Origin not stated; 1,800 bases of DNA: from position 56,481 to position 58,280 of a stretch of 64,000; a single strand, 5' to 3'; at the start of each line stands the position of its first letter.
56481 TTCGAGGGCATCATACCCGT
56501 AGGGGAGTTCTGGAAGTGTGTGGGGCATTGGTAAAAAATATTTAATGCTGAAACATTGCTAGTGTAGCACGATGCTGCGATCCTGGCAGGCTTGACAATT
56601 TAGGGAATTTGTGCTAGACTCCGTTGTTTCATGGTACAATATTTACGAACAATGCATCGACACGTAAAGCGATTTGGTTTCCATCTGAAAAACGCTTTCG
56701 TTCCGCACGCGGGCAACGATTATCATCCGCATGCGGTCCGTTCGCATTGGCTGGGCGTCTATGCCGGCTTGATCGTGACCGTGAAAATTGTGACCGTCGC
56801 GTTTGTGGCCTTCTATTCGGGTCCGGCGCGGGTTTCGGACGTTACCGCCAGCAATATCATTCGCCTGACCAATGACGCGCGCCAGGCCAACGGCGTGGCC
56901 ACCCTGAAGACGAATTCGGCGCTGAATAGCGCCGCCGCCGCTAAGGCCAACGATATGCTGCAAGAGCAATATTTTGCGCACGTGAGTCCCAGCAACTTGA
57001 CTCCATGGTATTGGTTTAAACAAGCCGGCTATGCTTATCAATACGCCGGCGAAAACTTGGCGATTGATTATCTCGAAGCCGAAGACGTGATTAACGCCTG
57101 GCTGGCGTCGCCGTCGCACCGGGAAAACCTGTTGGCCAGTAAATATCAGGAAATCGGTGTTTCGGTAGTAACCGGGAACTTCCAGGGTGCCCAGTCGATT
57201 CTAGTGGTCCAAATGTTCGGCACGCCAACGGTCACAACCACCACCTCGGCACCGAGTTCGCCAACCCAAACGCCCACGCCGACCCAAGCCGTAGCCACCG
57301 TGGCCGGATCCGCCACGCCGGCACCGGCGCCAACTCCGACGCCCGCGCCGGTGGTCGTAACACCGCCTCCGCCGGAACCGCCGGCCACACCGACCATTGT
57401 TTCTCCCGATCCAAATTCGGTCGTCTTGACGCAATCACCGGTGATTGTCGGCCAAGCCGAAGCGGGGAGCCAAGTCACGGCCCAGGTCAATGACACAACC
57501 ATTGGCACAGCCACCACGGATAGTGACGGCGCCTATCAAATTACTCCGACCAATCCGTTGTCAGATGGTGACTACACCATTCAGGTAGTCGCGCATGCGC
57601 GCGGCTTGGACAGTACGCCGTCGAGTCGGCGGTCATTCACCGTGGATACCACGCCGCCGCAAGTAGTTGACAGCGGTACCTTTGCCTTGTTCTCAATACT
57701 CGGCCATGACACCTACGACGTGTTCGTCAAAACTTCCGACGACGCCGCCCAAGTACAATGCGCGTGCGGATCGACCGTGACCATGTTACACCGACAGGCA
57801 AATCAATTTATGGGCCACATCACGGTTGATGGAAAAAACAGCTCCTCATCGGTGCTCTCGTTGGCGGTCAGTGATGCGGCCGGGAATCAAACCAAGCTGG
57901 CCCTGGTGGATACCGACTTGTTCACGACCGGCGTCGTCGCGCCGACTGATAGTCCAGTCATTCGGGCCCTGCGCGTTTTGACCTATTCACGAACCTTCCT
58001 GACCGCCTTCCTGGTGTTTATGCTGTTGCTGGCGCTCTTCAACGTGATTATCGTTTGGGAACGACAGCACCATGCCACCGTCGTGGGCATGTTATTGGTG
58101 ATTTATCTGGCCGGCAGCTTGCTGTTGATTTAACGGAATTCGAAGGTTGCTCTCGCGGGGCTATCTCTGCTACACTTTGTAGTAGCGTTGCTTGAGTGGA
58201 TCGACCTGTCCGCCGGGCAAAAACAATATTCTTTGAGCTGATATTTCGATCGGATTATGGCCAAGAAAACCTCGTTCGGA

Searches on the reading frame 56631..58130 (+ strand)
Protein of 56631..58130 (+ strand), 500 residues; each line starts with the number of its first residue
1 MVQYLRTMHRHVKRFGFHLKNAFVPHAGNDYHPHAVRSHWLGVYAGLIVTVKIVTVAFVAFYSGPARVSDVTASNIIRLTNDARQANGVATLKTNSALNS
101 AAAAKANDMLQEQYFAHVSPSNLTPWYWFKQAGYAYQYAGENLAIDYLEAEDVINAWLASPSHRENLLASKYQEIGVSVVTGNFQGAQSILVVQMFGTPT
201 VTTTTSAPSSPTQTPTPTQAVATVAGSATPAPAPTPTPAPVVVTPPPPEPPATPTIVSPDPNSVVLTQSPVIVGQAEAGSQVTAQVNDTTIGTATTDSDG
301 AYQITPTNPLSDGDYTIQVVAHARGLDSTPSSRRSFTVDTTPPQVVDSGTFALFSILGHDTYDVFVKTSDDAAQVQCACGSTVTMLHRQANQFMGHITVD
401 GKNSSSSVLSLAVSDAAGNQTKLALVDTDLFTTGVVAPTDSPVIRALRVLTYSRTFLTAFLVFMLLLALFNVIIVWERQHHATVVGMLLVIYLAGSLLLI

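Call 61: search_protein_families(library=pfam, proteins=[window:56631-58130:+], max_evalue=0.00001)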
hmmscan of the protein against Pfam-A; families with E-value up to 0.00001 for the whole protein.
window:56631-58130:+ (500 aa): 3 families
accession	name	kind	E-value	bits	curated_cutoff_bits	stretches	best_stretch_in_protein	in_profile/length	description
PF00188.32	CAP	-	9.3e-17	62.4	21.1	1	78-195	2-116/117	Cysteine-rich secretory protein family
PF19077.6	Big_13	-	1.7e-09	38.5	27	1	266-340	25-102/102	Bacterial Ig-like domain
PF17936.7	Big_6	-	2.3e-08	34.6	27.6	1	265-330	10-76/83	Bacterial Ig domain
